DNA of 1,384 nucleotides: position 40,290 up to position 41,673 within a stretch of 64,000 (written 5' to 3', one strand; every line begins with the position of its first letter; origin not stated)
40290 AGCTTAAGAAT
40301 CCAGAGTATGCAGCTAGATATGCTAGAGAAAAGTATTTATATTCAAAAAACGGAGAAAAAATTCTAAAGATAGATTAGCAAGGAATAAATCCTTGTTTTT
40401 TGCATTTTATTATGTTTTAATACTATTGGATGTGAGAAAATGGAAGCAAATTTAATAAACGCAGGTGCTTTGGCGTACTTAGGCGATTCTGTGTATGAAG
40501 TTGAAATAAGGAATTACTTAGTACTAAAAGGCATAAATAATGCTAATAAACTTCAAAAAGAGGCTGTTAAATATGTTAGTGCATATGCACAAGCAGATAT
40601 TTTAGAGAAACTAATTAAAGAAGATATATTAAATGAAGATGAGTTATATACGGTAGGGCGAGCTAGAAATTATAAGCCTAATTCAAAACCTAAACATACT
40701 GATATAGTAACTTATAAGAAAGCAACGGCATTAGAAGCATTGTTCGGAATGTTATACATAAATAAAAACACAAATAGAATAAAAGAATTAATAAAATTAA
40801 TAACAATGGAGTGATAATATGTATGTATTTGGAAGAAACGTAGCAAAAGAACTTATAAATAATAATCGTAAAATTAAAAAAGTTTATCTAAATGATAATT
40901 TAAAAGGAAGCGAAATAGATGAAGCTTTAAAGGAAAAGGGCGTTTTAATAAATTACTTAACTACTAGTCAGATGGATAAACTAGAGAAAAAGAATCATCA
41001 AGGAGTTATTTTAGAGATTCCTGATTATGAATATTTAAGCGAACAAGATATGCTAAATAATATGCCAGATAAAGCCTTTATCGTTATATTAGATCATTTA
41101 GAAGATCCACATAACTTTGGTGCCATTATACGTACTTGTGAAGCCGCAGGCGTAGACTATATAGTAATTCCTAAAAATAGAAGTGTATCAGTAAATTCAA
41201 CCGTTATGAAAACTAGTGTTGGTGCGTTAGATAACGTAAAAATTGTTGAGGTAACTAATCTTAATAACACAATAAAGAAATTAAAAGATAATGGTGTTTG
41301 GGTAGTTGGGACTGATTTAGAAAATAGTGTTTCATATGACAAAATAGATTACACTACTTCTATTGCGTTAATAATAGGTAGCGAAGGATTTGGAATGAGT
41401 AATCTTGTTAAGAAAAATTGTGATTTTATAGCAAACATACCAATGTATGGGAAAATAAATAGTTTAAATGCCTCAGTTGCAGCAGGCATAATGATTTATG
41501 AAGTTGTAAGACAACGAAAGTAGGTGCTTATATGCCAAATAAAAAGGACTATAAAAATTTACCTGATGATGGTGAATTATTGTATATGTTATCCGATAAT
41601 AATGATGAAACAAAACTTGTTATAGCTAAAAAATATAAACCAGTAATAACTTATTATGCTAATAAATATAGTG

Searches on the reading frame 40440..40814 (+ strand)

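Call 85: search_protein_families(library=pfam, proteins=[window:40440-40814:+], max_evalue=0.00001)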
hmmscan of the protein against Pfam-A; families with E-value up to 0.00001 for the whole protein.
window:40440-40814:+ (124 aa): 1 family
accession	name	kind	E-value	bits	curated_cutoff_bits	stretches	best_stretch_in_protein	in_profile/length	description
PF00636.31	Ribonuclease_3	-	1.8e-20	74.1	27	1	10-109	2-101/102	Ribonuclease III domain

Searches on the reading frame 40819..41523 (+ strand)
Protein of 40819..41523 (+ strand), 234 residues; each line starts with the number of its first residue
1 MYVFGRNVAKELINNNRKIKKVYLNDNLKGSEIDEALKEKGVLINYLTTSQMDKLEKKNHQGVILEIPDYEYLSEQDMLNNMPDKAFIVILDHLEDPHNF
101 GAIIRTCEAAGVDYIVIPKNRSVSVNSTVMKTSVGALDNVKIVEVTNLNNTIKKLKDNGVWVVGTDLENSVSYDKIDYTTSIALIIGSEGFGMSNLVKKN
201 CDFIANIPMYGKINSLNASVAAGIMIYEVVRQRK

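Call 85: search_protein_families(library=pfam, proteins=[window:40819-41523:+], max_evalue=0.00001)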
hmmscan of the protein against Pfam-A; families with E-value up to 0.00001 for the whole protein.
window:40819-41523:+ (234 aa): 2 families
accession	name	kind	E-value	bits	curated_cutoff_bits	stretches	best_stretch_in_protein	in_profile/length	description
PF00588.24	SpoU_methylase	-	2.3e-45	154.6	29.7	1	87-227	2-142/142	SpoU rRNA Methylase family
PF08032.17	SpoU_sub_bind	-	3.5e-14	53.3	22.8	1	2-72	1-75/76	RNA 2'-O ribose methyltransferase substrate binding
